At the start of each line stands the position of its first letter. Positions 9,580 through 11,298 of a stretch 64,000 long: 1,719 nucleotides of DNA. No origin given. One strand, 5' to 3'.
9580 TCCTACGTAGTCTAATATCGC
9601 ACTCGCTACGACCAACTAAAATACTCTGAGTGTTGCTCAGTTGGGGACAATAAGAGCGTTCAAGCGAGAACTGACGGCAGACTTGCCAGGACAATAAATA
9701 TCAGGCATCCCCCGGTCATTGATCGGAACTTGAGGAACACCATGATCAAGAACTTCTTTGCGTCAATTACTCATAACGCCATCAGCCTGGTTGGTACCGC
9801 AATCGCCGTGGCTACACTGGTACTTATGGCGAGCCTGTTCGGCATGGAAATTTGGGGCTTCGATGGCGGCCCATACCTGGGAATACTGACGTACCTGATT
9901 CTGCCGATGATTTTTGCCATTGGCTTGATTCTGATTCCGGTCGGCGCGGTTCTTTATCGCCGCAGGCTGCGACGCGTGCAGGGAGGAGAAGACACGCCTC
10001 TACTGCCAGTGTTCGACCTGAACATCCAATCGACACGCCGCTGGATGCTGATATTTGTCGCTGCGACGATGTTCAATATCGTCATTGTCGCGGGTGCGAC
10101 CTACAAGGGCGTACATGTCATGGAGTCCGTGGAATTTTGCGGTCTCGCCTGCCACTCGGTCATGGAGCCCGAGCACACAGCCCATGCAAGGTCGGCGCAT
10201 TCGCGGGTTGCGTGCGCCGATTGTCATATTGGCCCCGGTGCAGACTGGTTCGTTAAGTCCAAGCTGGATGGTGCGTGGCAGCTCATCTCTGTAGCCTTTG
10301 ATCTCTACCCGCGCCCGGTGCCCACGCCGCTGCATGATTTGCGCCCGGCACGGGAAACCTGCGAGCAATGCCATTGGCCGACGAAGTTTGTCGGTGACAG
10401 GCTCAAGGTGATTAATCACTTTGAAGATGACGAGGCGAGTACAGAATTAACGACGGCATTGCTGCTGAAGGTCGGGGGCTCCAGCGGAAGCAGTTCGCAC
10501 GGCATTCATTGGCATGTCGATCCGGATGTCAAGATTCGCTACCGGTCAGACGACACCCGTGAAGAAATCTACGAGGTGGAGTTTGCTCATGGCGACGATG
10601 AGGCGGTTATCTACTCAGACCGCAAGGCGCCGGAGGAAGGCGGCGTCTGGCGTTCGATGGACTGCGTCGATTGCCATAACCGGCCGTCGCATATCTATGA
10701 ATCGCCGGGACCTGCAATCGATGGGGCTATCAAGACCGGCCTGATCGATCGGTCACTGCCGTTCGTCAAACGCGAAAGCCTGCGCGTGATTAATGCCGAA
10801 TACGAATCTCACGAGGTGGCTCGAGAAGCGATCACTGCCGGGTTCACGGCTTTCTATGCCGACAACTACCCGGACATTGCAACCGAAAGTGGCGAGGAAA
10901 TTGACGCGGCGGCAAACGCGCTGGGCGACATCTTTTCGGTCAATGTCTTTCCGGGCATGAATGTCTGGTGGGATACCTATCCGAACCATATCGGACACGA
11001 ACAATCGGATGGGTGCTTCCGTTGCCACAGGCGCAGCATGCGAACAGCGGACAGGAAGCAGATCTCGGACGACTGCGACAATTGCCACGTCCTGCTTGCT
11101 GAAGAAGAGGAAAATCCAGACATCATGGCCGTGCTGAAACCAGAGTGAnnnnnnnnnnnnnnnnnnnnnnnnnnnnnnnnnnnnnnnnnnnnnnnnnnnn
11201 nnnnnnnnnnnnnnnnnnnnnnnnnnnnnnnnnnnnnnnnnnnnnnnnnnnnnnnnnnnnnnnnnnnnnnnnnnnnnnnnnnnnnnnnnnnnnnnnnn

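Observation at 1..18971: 19-kb respiratory island with about 50 c-heme motifs and four quinone-coupling modules: a hybrid of Shewanella-type and Geobacter-type electron-conduit parts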

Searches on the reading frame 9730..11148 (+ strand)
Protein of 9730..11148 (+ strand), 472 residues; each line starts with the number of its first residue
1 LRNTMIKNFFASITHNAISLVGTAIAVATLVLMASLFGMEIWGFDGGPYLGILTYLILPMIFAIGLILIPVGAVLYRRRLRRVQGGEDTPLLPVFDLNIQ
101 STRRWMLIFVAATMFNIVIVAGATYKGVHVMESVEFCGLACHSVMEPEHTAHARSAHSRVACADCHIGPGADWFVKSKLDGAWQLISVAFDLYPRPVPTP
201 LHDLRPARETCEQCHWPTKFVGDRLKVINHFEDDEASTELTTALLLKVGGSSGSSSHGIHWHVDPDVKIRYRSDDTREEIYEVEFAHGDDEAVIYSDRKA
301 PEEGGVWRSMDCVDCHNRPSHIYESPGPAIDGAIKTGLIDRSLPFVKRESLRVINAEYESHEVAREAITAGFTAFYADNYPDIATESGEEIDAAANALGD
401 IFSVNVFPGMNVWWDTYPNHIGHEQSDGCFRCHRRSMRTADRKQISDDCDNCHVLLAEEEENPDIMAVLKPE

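Call 7: search_protein_families(library=pfam, proteins=[window:9730-11148:+], max_evalue=0.01)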
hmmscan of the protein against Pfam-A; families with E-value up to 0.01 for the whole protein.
window:9730-11148:+ (472 aa): 3 families
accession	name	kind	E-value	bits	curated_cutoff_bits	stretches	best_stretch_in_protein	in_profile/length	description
PF03264.19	Cytochrom_NNT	-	2.1e-10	41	24.1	1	105-181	7-87/174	NapC/NirT cytochrome c family, N-terminal region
PF14537.11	Cytochrom_c3_2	-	8.2e-05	23.4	25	1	423-462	2-42/79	Cytochrome c3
PF14522.11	Cytochrome_C7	-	0.00042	20.5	24.8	0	423-453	38-66/67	Cytochrome c7 and related cytochrome c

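Call 9: search_protein_families(library=ncbifam, proteins=[window:9730-11148:+], max_evalue=0.01)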
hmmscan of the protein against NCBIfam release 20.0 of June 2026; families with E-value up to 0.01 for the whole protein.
window:9730-11148:+ (472 aa): 5 families
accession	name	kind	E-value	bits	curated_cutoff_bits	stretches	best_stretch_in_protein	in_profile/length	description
TIGR03153.1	cytochr_NrfH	equivalog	4.6e-10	39.7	134.2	1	113-216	6-110/138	cytochrome c nitrite reductase small subunit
NF011606.0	PRK15032.1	equivalog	5.2e-05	22.5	455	1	101-185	12-100/390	pentaheme c-type cytochrome TorC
NF047727.1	4hemeCytCCctA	equivalog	0.00028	21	180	1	423-462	34-73/109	tetraheme c-type cytochrome CctA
NF041762.1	diheme_GEGP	equivalog_domain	0.00051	19.3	300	1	411-461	12-63/359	GEGP motif-containing diheme protein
TIGR02162.1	torC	equivalog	0.002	17.5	478.2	1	101-183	11-98/387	pentaheme c-type cytochrome TorC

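Call 42: search_solved_structures(query=window:9730-11148:+, max_evalue=0.01)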
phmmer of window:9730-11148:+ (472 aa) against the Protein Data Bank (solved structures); distinct sequences matched with E-value up to 0.01: 0.

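Call 54: find_homologous_proteins(query=window:9742-11148:+, max_evalue=0.00001)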
Query window:9742-11148:+ (468 aa): 7968 proteins with E <= 0.00001 among 8000 candidates; the best 120 are listed.
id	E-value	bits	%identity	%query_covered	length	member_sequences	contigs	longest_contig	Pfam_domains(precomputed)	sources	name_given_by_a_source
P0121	2.3e-294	994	87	100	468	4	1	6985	PF03264.20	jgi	-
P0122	1.8e-293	991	87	100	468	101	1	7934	PF03264.20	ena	-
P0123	9.2e-292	986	87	100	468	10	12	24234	PF03264.20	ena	-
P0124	1.2e-291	985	87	100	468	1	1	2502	PF03264.20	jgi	jgi:nitrate/TMAO reductase-like tetraheme cytochrome c subunit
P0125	3.8e-291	984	86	100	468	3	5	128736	PF03264.20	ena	-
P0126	4.2e-291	983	86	100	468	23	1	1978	PF03264.20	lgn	-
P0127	5.3e-290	980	85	100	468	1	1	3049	PF03264.20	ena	-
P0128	8.9e-290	979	85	100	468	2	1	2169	PF03264.20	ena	-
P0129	1.3e-289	979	85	100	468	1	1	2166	PF03264.20,PF14522.12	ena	-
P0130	3.4e-289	977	85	100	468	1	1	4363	PF03264.20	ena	-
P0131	8.3e-289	976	86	100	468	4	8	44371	PF03264.20,PF14522.12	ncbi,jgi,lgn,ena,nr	ncbi:MAG: cytochrome C [Gammaproteobacteria bacterium]|jgi:hypothetical protein|nr:cytochrome C [Gam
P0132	8.9e-289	976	85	100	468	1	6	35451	PF03264.20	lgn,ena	-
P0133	4.4e-288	974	85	100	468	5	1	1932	PF03264.20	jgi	-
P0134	7.1e-282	953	83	100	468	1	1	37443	PF03264.20,PF14522.12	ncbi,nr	ncbi:MAG: cytochrome C [Chromatiales bacterium]|nr:MAG: cytochrome C [Chromatiales bacterium]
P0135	1.3e-280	949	83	100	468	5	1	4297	PF03264.20,PF14522.12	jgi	-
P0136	8.5e-280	946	82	100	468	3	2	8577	PF03264.20,PF14522.12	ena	-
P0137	2.3e-278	942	81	100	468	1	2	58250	PF03264.20,PF14522.12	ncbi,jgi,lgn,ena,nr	ncbi:MAG: DUF1129 domain-containing protein [Gammaproteobacteria bacterium]|nr:DUF1129 domain-contai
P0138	7.9e-275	930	82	100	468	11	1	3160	PF03264.20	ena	-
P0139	1.9e-274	929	81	100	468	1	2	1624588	PF03264.20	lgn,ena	-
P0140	4.6e-274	927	81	100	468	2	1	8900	PF03264.20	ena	-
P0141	2.7e-273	925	81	100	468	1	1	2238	PF03264.20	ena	-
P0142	3.7e-273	924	80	100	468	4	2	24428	PF03264.20,PF02085.22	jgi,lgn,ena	-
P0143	2.5e-272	922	81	100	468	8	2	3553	PF03264.20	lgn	-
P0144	3.6e-272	921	80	100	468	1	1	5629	PF03264.20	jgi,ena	-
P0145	4.1e-272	921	80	100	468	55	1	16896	PF03264.20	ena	-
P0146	4.7e-272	921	80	100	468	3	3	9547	PF03264.20,PF14522.12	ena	-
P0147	2.1e-271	919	80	100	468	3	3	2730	PF03264.20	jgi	-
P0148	3.4e-270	915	80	100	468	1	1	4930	PF03264.20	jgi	-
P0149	4.9e-269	911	80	100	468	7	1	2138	PF03264.20,PF14522.12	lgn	-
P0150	1.4e-268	909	79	100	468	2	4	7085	PF03264.20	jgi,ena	jgi:nitrate/TMAO reductase-like tetraheme cytochrome c subunit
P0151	1.5e-268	909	80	100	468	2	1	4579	PF03264.20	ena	-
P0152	2.1e-268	909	79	100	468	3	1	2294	PF03264.20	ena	-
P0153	6.8e-268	907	79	100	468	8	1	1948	PF03264.20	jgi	-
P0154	6.9e-267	904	78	100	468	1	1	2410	PF03264.20,PF14522.12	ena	-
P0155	1.1e-266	903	81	100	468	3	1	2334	PF03264.20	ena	-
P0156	1.6e-266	902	79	100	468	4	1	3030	PF03264.20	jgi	jgi:hypothetical protein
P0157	2.6e-266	902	79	100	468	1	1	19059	PF03264.20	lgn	-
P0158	3.0e-266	902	78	100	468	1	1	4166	PF03264.20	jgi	-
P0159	8.9e-266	900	78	100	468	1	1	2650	PF03264.20,PF14522.12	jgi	-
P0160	1.6e-265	899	78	100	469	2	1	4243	PF03264.20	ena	-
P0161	2.6e-265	898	78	100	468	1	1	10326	PF03264.20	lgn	-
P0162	8.3e-265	897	79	100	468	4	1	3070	PF03264.20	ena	-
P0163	2.1e-264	895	79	100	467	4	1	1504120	PF03264.20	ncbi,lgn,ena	-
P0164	4.4e-263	891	77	100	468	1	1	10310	PF03264.20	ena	-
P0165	6.6e-263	891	77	100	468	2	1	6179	PF03264.20,PF14522.12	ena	-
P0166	1.4e-262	889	77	100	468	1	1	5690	PF03264.20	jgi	-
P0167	2.1e-262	889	76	100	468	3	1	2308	PF03264.20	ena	-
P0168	4.1e-262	888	77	100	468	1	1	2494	PF03264.20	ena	-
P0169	1.2e-261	886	77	100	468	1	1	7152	PF03264.20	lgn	-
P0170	1.7e-261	886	76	100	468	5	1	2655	PF14537.12,PF03264.20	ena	-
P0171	1.9e-261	886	76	100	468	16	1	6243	PF03264.20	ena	-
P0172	2.3e-261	885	78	100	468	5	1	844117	PF03264.20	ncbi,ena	-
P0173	2.6e-261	885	78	100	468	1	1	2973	PF03264.20,PF14522.12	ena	-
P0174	4.5e-261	884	78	100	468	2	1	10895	PF03264.20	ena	-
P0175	6.8e-261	884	77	100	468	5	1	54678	PF03264.20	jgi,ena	-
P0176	1.6e-260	883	78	100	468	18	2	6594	PF03264.20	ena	-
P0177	3.9e-260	881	76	100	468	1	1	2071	PF14537.12,PF03264.20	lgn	-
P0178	8.3e-260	880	77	100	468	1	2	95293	PF03264.20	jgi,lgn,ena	-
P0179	8.3e-260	880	76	100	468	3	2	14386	PF03264.20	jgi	-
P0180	1.7e-259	879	78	100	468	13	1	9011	PF03264.20,PF14522.12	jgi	jgi:hypothetical protein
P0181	2.0e-259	879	76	100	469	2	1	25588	PF03264.20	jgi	jgi:hypothetical protein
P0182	2.9e-259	879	75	100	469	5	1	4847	PF03264.20,PF14522.12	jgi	jgi:hypothetical protein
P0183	3.1e-259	878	76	100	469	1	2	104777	PF03264.20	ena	-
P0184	3.3e-259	878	76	100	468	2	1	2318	PF03264.20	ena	-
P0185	3.7e-259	878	75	100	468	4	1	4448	PF14537.12,PF03264.20,PF02085.22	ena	-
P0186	6.1e-259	877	75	100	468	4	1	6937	PF14537.12,PF03264.20,PF02085.22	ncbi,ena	-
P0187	7.3e-259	877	76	100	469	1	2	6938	PF03264.20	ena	-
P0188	9.1e-259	877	76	100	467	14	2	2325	PF14537.12,PF03264.20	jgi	-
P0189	9.1e-259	877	76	100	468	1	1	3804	PF03264.20,PF02085.22,PF14522.12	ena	-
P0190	6.0e-258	874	75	100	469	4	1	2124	PF03264.20,PF14522.12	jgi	jgi:hypothetical protein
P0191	1.4e-257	873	75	100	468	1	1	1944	PF03264.20,PF14522.12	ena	-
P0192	2.3e-257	872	74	100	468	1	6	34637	PF03264.20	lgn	-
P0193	5.0e-257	871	75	100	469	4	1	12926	PF03264.20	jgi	jgi:hypothetical protein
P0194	1.2e-256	870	75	100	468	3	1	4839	PF14537.12,PF03264.20,PF14522.12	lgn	-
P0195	1.3e-256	870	76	100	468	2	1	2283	PF03264.20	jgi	-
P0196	1.6e-256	870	76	100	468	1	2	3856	PF03264.20,PF14522.12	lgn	-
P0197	1.8e-256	869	76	100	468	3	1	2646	PF03264.20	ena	-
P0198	6.7e-256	867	76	100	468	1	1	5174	PF03264.20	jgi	jgi:hypothetical protein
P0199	7.5e-256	867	75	99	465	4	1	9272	PF03264.20,PF14522.12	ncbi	-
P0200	7.6e-256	867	76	100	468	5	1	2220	PF03264.20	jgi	-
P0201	1.0e-255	867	75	100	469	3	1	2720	PF03264.20,PF14522.12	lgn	-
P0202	1.4e-255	866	76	100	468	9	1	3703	PF03264.20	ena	-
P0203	2.4e-255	866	74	100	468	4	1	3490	PF03264.20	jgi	-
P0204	3.4e-255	865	76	100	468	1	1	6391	PF03264.20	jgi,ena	-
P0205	6.9e-255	864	76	100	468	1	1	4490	PF14537.12,PF03264.20,PF14522.12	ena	-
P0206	7.5e-255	864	76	100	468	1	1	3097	PF03264.20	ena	-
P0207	9.6e-255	864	74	100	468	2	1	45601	PF14537.12,PF03264.20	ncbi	-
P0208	2.9e-254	862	75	100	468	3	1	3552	PF03264.20,PF14522.12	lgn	-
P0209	3.0e-254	862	75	99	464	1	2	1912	PF03264.20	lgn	-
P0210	5.3e-254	861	75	100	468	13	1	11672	PF14537.12,PF03264.20,PF14522.12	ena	-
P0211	8.1e-254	861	74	100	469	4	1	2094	PF03264.20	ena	-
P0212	1.8e-253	859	75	99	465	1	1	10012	PF03264.20,PF14522.12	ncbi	-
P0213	1.8e-253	859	75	100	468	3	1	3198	PF03264.20,PF14522.12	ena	-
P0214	2.3e-253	859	75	100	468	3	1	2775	PF03264.20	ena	-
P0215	2.4e-253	859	74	100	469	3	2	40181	PF03264.20,PF14522.12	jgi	jgi:nitrate/TMAO reductase-like tetraheme cytochrome c subunit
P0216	3.2e-253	859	75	100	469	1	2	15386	PF03264.20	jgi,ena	-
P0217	3.7e-253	858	75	100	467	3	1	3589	PF03264.20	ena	-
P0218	5.8e-253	858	76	100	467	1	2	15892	PF03264.20,PF14522.12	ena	-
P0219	8.3e-253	857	76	100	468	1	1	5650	PF03264.20,PF14522.12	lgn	-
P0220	1.1e-252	857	74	100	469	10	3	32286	PF03264.20,PF14522.12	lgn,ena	-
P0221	1.1e-252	857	73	100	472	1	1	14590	PF03264.20,PF02085.22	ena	-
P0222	1.3e-252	857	75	100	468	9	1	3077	PF03264.20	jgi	jgi:uncharacterized membrane protein YidH (DUF202 family)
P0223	1.3e-252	857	74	99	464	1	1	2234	PF03264.20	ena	-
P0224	2.5e-252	856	75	99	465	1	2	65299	PF03264.20,PF14522.12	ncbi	-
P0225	2.5e-252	856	75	100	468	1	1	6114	PF03264.20,PF14522.12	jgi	jgi:hypothetical protein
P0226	2.5e-252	856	75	100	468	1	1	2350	PF03264.20,PF14522.12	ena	-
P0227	2.6e-252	856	75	100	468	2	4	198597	PF03264.20,PF14522.12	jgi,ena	-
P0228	4.2e-252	855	76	100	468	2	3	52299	PF03264.20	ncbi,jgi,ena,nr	ncbi:MAG: NapC/NirT family cytochrome c [Gammaproteobacteria bacterium]|nr:NapC/NirT family cytochro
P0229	4.9e-252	855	75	100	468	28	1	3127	PF03264.20,PF14522.12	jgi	-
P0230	4.9e-252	855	76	100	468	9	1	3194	PF03264.20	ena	-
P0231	5.1e-252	855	74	99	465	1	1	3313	PF03264.20,PF14522.12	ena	-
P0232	5.1e-252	855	75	99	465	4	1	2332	PF03264.20,PF14522.12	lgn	-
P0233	1.3e-251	853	74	100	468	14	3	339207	PF03264.20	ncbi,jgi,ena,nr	ncbi:MAG: NapC/NirT family cytochrome c [Gammaproteobacteria bacterium]|nr:NapC/NirT family cytochro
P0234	2.2e-251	853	74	100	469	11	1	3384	PF03264.20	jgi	jgi:nitrate/TMAO reductase-like tetraheme cytochrome c subunit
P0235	2.7e-251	852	75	100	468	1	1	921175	PF03264.20,PF14522.12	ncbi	-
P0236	3.9e-251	852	75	100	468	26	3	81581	PF14537.12,PF03264.20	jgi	jgi:hypothetical protein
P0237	5.2e-251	851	75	100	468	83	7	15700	PF03264.20,PF14522.12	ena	-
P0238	1.0e-250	850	74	100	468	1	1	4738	PF03264.20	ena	-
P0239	3.1e-250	849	74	100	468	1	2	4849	PF03264.20,PF14522.12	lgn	-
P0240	4.7e-250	848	73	100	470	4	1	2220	PF03264.20,PF14522.12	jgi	-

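Call 55: find_encoding_contigs(protein=P0163, flank=10000, max_places=1)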
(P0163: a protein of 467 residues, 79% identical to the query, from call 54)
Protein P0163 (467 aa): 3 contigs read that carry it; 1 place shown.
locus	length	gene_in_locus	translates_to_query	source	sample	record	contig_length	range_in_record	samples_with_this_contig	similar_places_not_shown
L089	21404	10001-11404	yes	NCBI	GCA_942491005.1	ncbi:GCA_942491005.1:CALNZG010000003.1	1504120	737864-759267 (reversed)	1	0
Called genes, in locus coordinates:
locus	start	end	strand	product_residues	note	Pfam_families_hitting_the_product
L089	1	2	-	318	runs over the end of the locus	PF22113:Mtrc-MtrF_II-IV_dom (faint), PF14522:Cytochrome_C7 (faint), PF22678:Cytochrom_c_NrfB-like, PF09699:Paired_CXXCH_1 (weak), PF14537:Cytochrom_c3_2 (weak), PF22678:Cytochrom_c_NrfB-like (weak), PF09699:Paired_CXXCH_1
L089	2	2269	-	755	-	PF22112:OmcA-like_N, PF22111:MtrC-MtrF_N (faint), PF02085:Cytochrom_CIII (faint), PF14522:Cytochrome_C7 (faint), PF09699:Paired_CXXCH_1 (faint), PF14537:Cytochrom_c3_2 (faint), PF22113:Mtrc-MtrF_II-IV_dom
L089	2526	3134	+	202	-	PF00034:Cytochrom_C (faint), PF13442:Cytochrome_CBB3 (faint)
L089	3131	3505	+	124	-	PF12680:SnoaL_2, PF14534:DUF4440 (weak), PF13577:SnoaL_4 (weak)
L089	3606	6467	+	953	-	PF02085:Cytochrom_CIII (faint), PF09699:Paired_CXXCH_1 (faint), PF14522:Cytochrome_C7 (faint), PF14537:Cytochrom_c3_2 (faint), PF22113:Mtrc-MtrF_II-IV_dom (weak), PF01292:Ni_hydr_CYTB (weak)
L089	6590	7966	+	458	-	PF03600:CitMHS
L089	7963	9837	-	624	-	PF02085:Cytochrom_CIII (faint), PF14522:Cytochrome_C7 (faint), PF14537:Cytochrom_c3_2 (faint), PF01292:Ni_hydr_CYTB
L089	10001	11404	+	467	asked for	PF03264:Cytochrom_NNT (weak)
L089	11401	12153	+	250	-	PF01127:Sdh_cyt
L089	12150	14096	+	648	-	PF00890:FAD_binding_2, PF07992:Pyr_redox_2 (faint), PF02910:Succ_DH_flav_C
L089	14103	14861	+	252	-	PF13085:Fer2_3, PF13183:Fer4_8, PF13534:Fer4_17 (weak)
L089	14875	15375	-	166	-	-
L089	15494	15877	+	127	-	PF01844:HNH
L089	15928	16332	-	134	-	PF00571:CBS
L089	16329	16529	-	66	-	-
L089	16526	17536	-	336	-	PF02424:ApbE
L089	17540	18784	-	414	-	PF00111:Fer2, PF00970:FAD_binding_6, PF00175:NAD_binding_1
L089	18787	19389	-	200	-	PF02508:Rnf-Nqr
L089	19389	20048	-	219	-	PF02508:Rnf-Nqr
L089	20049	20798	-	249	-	PF04205:FMN_bind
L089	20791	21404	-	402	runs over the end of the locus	PF03116:NQR2_RnfD_RnfE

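Call 56: find_encoding_contigs(protein=P0235, flank=10000, max_places=1)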
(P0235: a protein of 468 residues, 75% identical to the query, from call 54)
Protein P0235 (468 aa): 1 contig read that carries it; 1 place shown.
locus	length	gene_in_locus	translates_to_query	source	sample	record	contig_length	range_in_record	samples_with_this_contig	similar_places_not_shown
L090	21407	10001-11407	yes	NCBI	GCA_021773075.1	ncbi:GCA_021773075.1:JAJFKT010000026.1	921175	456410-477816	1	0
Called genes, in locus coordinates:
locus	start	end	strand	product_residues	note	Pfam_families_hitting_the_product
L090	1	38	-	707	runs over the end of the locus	PF11854:MtrB_PioB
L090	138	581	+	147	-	-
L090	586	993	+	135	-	-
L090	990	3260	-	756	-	PF22112:OmcA-like_N (faint), PF22111:MtrC-MtrF_N (faint), PF14522:Cytochrome_C7 (faint), PF14537:Cytochrom_c3_2 (faint), PF22113:Mtrc-MtrF_II-IV_dom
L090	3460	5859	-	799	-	PF02085:Cytochrom_CIII (faint), PF09699:Paired_CXXCH_1 (faint), PF14522:Cytochrome_C7 (faint), PF14537:Cytochrom_c3_2 (faint), PF22113:Mtrc-MtrF_II-IV_dom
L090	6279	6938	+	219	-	PF00027:cNMP_binding, PF13545:HTH_Crp_2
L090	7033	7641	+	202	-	PF00034:Cytochrom_C (faint), PF13442:Cytochrome_CBB3 (weak)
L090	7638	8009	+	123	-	PF12680:SnoaL_2, PF14534:DUF4440 (weak)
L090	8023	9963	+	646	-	PF09699:Paired_CXXCH_1 (faint), PF02085:Cytochrom_CIII (faint), PF14537:Cytochrom_c3_2 (faint), PF14522:Cytochrome_C7 (weak), PF01292:Ni_hydr_CYTB (faint)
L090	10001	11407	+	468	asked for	PF03264:Cytochrom_NNT, PF14522:Cytochrome_C7 (faint)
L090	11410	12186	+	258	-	PF01127:Sdh_cyt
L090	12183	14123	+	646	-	PF00890:FAD_binding_2, PF07992:Pyr_redox_2 (faint), PF02910:Succ_DH_flav_C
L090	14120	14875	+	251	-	PF13085:Fer2_3, PF13183:Fer4_8, PF13534:Fer4_17 (weak)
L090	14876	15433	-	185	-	PF00583:Acetyltransf_1, PF13508:Acetyltransf_7 (weak)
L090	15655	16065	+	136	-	-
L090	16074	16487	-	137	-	-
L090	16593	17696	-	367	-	PF02720:DUF222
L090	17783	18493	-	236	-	PF13386:DsbD_2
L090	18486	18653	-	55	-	PF03597:FixS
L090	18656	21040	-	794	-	PF12156:ATPase-cat_bd, PF00403:HMA, PF00122:E1-E2_ATPase, PF00702:Hydrolase, PF08282:Hydrolase_3 (faint)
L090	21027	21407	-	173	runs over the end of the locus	PF05751:FixH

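Call 86: find_encoding_contigs(protein=P0132, flank=10000, max_places=2)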
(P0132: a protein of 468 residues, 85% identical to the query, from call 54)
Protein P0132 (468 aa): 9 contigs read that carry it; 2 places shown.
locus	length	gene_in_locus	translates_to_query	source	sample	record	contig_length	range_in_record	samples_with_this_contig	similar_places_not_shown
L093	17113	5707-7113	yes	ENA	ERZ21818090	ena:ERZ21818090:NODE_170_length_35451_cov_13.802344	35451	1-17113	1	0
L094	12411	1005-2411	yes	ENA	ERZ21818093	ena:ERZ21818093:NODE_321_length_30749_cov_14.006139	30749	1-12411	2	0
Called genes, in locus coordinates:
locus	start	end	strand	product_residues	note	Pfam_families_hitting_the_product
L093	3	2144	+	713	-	?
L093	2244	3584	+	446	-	PF03600:CitMHS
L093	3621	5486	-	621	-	PF02085:Cytochrom_CIII (faint), PF14522:Cytochrome_C7 (faint), PF14537:Cytochrom_c3_2 (faint), PF01292:Ni_hydr_CYTB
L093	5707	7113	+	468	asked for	PF03264:Cytochrom_NNT (weak)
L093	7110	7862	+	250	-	PF01127:Sdh_cyt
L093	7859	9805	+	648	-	PF00890:FAD_binding_2, PF07992:Pyr_redox_2 (faint), PF02910:Succ_DH_flav_C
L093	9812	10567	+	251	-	PF13085:Fer2_3, PF12838:Fer4_7 (weak), PF13183:Fer4_8, PF13534:Fer4_17 (weak)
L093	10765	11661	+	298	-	PF01370:Epimerase (weak), PF05368:NmrA, PF13460:NAD_binding_10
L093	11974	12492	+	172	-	-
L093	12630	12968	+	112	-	-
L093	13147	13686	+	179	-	-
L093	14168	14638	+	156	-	PF02085:Cytochrom_CIII (faint), PF09699:Paired_CXXCH_1 (faint), PF14537:Cytochrom_c3_2 (weak)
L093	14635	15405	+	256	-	PF00037:Fer4 (weak), PF12797:Fer4_2 (weak), PF12838:Fer4_7, PF13183:Fer4_8 (weak), PF13247:Fer4_11, PF13187:Fer4_9 (weak), PF13237:Fer4_10 (weak), PF00037:Fer4, +7 more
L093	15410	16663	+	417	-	PF03916:NrfD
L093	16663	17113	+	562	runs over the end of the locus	PF10101:DUF2339 (weak)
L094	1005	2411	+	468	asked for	PF03264:Cytochrom_NNT (weak)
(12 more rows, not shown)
